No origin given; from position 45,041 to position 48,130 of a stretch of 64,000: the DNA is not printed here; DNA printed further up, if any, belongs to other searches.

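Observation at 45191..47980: T9SS-secreted CotH kinase-like domain fused to a BNR/Ycf48-like beta-propeller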

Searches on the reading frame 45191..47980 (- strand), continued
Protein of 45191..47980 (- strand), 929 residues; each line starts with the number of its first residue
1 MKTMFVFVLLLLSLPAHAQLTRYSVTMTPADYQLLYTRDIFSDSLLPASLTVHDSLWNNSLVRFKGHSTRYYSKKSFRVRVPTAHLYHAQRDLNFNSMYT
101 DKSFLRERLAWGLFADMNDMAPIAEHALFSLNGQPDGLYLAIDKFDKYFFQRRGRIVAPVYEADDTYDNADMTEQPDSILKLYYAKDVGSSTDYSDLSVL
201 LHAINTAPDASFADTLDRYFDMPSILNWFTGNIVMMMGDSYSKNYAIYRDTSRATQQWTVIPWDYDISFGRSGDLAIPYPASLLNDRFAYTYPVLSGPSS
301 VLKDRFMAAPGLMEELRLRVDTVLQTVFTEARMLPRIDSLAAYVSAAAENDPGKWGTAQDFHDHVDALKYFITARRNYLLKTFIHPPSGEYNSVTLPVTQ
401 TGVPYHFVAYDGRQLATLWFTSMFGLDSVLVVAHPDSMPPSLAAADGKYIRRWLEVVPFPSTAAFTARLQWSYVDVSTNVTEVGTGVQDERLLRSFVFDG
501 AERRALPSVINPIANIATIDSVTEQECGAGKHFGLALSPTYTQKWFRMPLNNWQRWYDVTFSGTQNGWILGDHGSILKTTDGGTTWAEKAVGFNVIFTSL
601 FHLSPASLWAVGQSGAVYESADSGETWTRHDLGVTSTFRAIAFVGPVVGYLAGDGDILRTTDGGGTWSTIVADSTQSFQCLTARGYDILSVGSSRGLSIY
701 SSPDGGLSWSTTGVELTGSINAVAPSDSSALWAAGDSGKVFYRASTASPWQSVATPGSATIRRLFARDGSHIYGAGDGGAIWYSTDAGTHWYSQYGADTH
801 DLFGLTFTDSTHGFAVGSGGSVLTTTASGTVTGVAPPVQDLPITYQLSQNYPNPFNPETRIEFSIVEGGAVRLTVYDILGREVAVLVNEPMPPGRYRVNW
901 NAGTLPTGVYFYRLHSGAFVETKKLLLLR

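Call 21: find_encoding_contigs(protein=P0018, flank=8000, max_places=2)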
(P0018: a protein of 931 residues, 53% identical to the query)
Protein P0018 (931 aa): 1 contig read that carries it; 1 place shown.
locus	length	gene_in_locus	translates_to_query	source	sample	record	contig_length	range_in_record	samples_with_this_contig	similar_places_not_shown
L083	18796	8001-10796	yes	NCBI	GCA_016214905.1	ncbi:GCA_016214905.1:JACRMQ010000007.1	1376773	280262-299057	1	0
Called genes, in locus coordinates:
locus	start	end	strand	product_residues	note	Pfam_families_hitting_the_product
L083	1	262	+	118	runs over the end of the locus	-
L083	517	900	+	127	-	PF01641:SelR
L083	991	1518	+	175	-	-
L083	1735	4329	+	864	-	PF14522:Cytochrome_C7 (faint), PF14537:Cytochrom_c3_2 (faint), PF22113:Mtrc-MtrF_II-IV_dom (faint), PF18962:Por_Secre_tail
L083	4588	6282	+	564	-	PF00027:cNMP_binding, PF01590:GAF, PF13185:GAF_2, PF13492:GAF_3, PF07228:SpoIIE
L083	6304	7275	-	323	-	PF00291:PALP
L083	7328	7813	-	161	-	PF11026:DUF2721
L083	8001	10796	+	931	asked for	PF08757:CotH, PF14870:PSII_BNR, PF15902:Sortilin-Vps10 (faint), PF18962:Por_Secre_tail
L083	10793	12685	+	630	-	PF02129:Peptidase_S15, PF05448:AXE1 (faint), PF00561:Abhydrolase_1, PF12697:Abhydrolase_6 (weak), PF08530:PepX_C, PF18962:Por_Secre_tail (weak)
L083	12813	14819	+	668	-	PF13520:AA_permease_2, PF00324:AA_permease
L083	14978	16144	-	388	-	-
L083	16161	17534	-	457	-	PF14522:Cytochrome_C7 (faint), PF13435:Cytochrome_C554 (weak)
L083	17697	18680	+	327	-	PF02653:BPD_transp_2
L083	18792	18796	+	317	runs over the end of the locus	PF00532:Peripla_BP_1, PF13407:Peripla_BP_4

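Call 22: find_encoding_contigs(protein=P0010, flank=8000, max_places=2)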
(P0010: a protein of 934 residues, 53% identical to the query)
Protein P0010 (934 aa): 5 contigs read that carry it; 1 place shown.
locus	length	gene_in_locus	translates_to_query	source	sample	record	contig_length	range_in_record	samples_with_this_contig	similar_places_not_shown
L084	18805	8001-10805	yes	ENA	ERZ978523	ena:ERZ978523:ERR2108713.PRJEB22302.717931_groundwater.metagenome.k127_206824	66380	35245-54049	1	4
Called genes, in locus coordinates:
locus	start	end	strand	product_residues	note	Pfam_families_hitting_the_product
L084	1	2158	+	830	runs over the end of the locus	PF00069:Pkinase, PF01636:APH (faint), PF07714:PK_Tyr_Ser-Thr, PF07719:TPR_2 (faint), PF13428:TPR_14 (faint), PF13431:TPR_17 (faint), PF13414:TPR_11 (weak), PF00515:TPR_1, +3 more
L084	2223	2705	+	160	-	PF01042:Ribonuc_L-PSP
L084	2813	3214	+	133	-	PF05635:23S_rRNA_IVP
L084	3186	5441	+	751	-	PF00069:Pkinase, PF01636:APH (faint), PF07714:PK_Tyr_Ser-Thr, PF03109:ABC1 (weak), PF13424:TPR_12 (faint), PF00515:TPR_1 (faint), PF07719:TPR_2 (faint), PF13181:TPR_8 (faint), +3 more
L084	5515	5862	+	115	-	-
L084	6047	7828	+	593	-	PF17899:Peptidase_M61_N, PF05299:Peptidase_M61, PF13180:PDZ_2, PF17820:PDZ_6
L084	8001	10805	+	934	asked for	PF08757:CotH, PF14870:PSII_BNR, PF15902:Sortilin-Vps10 (faint), PF25852:DUF6242_C (faint), PF14870:PSII_BNR (weak), PF18962:Por_Secre_tail (weak)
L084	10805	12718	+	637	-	PF02129:Peptidase_S15, PF00561:Abhydrolase_1 (weak), PF08530:PepX_C, PF18962:Por_Secre_tail (weak)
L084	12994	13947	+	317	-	PF02653:BPD_transp_2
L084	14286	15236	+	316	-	PF00532:Peripla_BP_1, PF13407:Peripla_BP_4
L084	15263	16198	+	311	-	PF00532:Peripla_BP_1, PF13407:Peripla_BP_4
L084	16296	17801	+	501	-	PF13476:AAA_23 (faint), PF00005:ABC_tran, PF13304:AAA_21 (faint), PF13401:AAA_22 (faint), PF00005:ABC_tran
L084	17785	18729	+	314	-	PF02653:BPD_transp_2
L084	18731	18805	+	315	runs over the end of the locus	PF00248:Aldo_ket_red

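Call 23: find_encoding_contigs(protein=P0056, flank=7000, max_places=1)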
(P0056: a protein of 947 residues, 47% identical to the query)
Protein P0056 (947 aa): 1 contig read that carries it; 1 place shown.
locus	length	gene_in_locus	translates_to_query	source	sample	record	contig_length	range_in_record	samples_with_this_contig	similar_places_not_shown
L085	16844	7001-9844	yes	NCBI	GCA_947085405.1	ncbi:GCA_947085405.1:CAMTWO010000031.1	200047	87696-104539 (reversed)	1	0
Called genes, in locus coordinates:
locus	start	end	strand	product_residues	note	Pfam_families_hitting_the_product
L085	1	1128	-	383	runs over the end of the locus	PF01420:Methylase_S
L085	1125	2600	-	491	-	PF12161:HsdM_N, PF02384:N6_Mtase, PF01170:UPF0020 (weak), PF07669:Eco57I (weak)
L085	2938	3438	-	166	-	-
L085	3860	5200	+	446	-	PF01979:Amidohydro_1, PF07969:Amidohydro_3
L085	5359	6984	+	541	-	PF00578:AhpC-TSA, PF08534:Redoxin, PF00085:Thioredoxin (faint), PF13905:Thioredoxin_8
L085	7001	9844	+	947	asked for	PF08757:CotH, PF18962:Por_Secre_tail (faint), PF14870:PSII_BNR, PF15902:Sortilin-Vps10 (faint)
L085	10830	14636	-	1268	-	PF22148:Fervidolysin_NPro-like (weak), PF00082:Peptidase_S8, PF13860:FlgD_ig (weak), PF18962:Por_Secre_tail (weak)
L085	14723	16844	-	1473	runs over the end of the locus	PF18998:Flg_new_2, PF18962:Por_Secre_tail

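Call 24: find_encoding_contigs(protein=P0075, flank=7000, max_places=1)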
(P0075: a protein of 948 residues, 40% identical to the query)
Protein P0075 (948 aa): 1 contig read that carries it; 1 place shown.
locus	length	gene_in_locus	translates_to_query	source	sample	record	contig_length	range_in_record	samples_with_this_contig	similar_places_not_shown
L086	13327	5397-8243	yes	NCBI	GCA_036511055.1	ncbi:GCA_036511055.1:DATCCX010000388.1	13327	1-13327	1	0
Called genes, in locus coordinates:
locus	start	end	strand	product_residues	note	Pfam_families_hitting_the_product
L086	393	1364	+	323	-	PF02163:Peptidase_M50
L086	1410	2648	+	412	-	PF00083:Sugar_tr, PF01306:LacY_symp (weak), PF03209:PUCC (faint), PF07690:MFS_1, PF05977:MFS_3 (weak), PF13347:MFS_2, PF07690:MFS_1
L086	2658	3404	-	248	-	PF02578:Cu-oxidase_4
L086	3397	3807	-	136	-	PF00472:RF-1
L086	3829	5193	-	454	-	PF02646:RmuC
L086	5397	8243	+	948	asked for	PF08757:CotH, PF14870:PSII_BNR, PF18962:Por_Secre_tail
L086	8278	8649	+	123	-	PF00166:Cpn10 (weak)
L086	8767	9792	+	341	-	PF00930:DPPIV_N (faint), PF19283:APEH_N (faint), PF23381:Beta-prop_IFT122_1st (faint), PF26550:Tricorn_2nd (faint), PF07676:PD40 (faint), PF26549:Tricorn_N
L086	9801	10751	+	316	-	PF02219:MTHFR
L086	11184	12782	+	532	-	-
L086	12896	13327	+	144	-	?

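Call 25: find_encoding_contigs(protein=P0080, flank=7000, max_places=1)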
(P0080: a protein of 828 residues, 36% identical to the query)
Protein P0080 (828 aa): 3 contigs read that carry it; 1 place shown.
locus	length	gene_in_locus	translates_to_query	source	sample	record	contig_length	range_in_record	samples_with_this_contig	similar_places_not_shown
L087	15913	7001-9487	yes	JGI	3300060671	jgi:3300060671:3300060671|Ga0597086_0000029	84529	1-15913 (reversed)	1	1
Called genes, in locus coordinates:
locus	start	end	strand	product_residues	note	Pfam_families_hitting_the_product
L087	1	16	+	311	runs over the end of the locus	PF01545:Cation_efflux, PF16916:ZT_dimer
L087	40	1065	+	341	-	PF01545:Cation_efflux, PF16916:ZT_dimer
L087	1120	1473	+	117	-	PF02635:DsrE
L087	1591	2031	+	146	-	-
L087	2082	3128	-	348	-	PF24817:WD40_WDHD1_1st (faint), PF25174:Beta-prop_THOC3, PF23414:Beta-prop_EML_2 (faint), PF12894:ANAPC4_WD40 (faint), PF24796:WDR55 (faint), PF25168:Beta-prop_WDR36-Utp21_2nd (faint)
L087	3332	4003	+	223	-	-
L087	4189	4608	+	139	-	PF09828:ChrB_C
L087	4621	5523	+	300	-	PF07485:DUF1529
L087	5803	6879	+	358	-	-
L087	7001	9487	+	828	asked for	PF08757:CotH, PF14870:PSII_BNR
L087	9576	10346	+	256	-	PF09359:VTC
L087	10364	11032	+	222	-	PF16316:DUF4956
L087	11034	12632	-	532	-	PF02129:Peptidase_S15, PF00561:Abhydrolase_1, PF08530:PepX_C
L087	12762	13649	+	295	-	-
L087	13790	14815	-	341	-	PF01207:Dus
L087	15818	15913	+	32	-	?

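Call 26: find_encoding_contigs(protein=P0119, flank=7000, max_places=1)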
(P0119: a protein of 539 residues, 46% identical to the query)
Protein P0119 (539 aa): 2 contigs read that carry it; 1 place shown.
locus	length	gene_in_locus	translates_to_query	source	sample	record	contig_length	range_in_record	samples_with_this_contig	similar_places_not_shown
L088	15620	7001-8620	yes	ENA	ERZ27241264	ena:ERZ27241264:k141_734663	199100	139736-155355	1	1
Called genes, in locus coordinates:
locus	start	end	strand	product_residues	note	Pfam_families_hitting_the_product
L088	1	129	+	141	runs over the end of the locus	-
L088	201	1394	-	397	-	PF01075:Glyco_transf_9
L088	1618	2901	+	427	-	PF01590:GAF, PF13185:GAF_2, PF13492:GAF_3, PF07228:SpoIIE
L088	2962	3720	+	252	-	PF03992:ABM (weak)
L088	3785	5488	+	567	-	PF00027:cNMP_binding, PF01590:GAF, PF13185:GAF_2, PF13492:GAF_3, PF07228:SpoIIE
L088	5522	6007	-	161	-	PF11026:DUF2721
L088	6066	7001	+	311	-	PF00884:Sulfatase (faint), PF01663:Phosphodiest (weak), PF01676:Metalloenzyme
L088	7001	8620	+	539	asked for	PF08757:CotH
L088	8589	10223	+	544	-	PF02129:Peptidase_S15, PF00561:Abhydrolase_1, PF12146:Hydrolase_4 (weak), PF12697:Abhydrolase_6 (weak), PF08530:PepX_C (weak)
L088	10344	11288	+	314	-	PF02653:BPD_transp_2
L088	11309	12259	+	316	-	PF00532:Peripla_BP_1, PF13407:Peripla_BP_4, PF13458:Peripla_BP_6 (faint)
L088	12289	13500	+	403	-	-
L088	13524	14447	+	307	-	PF00532:Peripla_BP_1, PF13407:Peripla_BP_4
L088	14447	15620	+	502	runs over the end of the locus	PF00005:ABC_tran, PF13304:AAA_21 (faint), PF00005:ABC_tran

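Call 27: find_encoding_contigs(protein=P0108, flank=7000, max_places=1)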
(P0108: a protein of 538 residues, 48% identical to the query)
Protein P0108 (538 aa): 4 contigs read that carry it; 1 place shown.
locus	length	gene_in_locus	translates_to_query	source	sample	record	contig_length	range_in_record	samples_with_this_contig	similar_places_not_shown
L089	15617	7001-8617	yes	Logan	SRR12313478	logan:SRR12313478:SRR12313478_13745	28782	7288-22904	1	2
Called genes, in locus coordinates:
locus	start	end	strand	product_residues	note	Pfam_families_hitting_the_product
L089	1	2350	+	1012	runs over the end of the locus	PF00069:Pkinase, PF01636:APH (faint), PF07714:PK_Tyr_Ser-Thr, PF03109:ABC1 (weak), PF07719:TPR_2 (faint), PF13432:TPR_16 (faint), PF17667:Pkinase_fungal (weak), PF13371:TPR_9 (faint), +9 more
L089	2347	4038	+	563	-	PF00027:cNMP_binding, PF01590:GAF, PF13185:GAF_2, PF13492:GAF_3 (weak), PF07228:SpoIIE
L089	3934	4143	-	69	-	-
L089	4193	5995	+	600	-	PF17899:Peptidase_M61_N, PF05299:Peptidase_M61, PF00595:PDZ (weak), PF13180:PDZ_2, PF17820:PDZ_6 (weak)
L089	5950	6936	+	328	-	PF01663:Phosphodiest (faint), PF01676:Metalloenzyme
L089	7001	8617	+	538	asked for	PF08757:CotH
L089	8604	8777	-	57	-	-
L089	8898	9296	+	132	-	-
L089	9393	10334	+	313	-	PF02653:BPD_transp_2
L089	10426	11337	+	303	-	PF00532:Peripla_BP_1, PF13407:Peripla_BP_4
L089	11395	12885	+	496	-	PF00005:ABC_tran, PF13604:AAA_30 (faint), PF13304:AAA_21 (faint), PF00005:ABC_tran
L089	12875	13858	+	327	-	PF02653:BPD_transp_2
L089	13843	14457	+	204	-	-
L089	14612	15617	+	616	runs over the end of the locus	PF13432:TPR_16 (faint), PF13424:TPR_12 (faint), PF07719:TPR_2 (faint), PF13181:TPR_8 (faint), PF13371:TPR_9 (faint), PF13428:TPR_14 (faint), PF14559:TPR_19 (faint), PF00515:TPR_1 (faint), +2 more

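Call 91: list_cluster_members(proteins=[P0001])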
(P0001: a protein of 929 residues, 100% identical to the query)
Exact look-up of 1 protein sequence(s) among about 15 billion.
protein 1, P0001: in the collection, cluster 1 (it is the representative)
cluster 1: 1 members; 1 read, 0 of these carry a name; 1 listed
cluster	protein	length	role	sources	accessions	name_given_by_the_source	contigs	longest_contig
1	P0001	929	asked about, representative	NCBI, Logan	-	-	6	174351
